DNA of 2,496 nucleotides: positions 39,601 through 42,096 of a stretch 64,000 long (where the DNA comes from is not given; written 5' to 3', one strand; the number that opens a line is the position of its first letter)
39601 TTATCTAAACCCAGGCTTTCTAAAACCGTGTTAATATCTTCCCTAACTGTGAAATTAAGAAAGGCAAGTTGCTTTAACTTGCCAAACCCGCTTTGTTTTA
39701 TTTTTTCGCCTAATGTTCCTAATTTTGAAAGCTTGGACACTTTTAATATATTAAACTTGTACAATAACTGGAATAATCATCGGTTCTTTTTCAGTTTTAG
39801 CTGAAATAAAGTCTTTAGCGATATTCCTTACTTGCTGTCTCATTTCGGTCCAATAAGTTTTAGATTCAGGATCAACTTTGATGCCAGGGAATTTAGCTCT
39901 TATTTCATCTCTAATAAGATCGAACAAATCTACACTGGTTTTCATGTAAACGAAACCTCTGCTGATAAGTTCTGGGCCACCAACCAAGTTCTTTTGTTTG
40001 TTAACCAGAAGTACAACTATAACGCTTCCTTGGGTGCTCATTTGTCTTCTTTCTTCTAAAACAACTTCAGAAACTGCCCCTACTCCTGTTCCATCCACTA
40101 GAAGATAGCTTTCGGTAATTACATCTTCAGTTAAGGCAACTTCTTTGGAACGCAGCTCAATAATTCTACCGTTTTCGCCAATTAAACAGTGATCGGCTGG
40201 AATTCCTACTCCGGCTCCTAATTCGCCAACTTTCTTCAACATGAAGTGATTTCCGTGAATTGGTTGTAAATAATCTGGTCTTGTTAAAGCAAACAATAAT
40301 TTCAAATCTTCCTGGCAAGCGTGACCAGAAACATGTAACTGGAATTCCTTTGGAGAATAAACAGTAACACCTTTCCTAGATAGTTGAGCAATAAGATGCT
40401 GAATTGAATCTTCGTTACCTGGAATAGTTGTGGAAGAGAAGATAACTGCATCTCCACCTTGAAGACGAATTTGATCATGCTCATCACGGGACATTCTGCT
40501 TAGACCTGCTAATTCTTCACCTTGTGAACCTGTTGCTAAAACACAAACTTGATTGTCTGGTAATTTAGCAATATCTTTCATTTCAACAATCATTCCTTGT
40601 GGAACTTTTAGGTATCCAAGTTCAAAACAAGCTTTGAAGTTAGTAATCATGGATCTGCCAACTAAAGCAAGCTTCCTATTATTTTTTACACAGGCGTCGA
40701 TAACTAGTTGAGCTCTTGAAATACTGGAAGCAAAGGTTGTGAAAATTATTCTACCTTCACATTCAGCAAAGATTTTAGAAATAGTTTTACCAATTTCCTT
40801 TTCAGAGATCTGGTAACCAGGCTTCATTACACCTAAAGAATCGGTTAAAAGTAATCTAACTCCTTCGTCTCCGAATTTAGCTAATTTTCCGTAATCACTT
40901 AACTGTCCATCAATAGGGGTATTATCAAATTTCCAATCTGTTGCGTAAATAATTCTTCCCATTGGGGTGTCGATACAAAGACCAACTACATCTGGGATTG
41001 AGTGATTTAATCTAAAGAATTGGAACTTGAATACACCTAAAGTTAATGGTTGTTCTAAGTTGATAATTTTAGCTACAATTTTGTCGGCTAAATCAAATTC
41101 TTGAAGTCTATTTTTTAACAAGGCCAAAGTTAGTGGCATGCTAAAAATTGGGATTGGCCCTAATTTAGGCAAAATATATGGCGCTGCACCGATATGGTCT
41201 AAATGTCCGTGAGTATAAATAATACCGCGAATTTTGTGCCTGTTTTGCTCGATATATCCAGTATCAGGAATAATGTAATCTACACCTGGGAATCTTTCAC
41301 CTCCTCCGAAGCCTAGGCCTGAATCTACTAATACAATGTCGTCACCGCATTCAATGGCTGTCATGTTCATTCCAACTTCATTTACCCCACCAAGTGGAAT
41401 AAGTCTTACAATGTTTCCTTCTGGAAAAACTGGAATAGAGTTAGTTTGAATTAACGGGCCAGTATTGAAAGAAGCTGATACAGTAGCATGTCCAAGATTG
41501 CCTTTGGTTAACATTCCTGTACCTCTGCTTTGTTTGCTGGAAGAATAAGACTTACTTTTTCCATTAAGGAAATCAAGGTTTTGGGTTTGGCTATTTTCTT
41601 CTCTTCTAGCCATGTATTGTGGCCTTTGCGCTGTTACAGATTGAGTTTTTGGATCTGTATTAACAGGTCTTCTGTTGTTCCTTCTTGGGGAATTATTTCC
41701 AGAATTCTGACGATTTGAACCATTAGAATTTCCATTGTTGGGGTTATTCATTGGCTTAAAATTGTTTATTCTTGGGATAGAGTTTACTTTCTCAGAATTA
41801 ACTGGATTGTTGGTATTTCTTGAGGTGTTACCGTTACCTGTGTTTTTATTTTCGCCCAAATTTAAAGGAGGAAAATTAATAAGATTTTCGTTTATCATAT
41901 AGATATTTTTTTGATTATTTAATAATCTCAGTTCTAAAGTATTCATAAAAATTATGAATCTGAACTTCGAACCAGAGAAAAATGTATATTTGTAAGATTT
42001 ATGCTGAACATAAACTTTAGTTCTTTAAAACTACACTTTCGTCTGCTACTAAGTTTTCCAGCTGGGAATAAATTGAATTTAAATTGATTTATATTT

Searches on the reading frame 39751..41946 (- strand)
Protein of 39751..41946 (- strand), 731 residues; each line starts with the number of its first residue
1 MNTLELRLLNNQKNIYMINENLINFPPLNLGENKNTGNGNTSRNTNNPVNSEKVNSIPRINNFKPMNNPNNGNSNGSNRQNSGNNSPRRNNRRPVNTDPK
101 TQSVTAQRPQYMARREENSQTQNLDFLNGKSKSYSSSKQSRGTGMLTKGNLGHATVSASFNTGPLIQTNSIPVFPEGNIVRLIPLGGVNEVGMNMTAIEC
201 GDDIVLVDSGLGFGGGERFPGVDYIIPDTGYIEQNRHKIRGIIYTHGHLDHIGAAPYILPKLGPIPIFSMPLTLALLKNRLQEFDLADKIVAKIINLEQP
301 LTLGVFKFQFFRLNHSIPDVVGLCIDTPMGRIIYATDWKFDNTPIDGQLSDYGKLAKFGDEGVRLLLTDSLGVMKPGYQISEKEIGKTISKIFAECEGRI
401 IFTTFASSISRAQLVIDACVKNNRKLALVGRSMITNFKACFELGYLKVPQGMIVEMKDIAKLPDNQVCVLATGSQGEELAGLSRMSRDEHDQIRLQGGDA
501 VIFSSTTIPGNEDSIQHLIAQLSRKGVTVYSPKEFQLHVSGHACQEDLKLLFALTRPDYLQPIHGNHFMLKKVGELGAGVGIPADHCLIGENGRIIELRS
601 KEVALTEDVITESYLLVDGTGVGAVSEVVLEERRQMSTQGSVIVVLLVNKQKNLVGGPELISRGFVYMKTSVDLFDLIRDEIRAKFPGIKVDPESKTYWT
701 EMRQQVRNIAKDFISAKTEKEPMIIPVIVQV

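Call 40: list_cluster_members(proteins=[window:39751-41946:-, window:11093-12901:+, window:36738-38201:-, window:8581-9954:+, L009:6110-7978:-])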
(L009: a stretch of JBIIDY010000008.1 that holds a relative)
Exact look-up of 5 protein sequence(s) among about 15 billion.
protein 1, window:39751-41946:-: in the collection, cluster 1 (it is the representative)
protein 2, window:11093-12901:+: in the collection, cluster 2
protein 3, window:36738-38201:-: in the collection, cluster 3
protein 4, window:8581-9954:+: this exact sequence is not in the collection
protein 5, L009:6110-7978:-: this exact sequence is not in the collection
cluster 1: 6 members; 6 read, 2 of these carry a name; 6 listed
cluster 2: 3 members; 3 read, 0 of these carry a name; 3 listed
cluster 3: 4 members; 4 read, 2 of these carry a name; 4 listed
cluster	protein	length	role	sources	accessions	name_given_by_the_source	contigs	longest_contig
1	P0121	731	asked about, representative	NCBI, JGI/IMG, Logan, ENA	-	-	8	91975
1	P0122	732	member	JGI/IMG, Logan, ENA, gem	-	ribonuclease J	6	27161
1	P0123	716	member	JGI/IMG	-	ribonuclease J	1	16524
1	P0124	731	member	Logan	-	-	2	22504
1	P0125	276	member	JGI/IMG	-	-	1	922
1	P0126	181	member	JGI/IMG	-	-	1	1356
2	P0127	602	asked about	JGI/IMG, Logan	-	-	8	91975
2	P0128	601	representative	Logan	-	-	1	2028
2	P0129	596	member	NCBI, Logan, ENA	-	-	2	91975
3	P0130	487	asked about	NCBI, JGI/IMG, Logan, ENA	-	-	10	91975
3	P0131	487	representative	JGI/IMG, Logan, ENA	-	exopolysaccharide biosynthesis polyprenyl glycosylphosphotransferase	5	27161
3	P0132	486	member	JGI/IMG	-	exopolysaccharide biosynthesis polyprenyl glycosylphosphotransferase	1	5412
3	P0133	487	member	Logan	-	-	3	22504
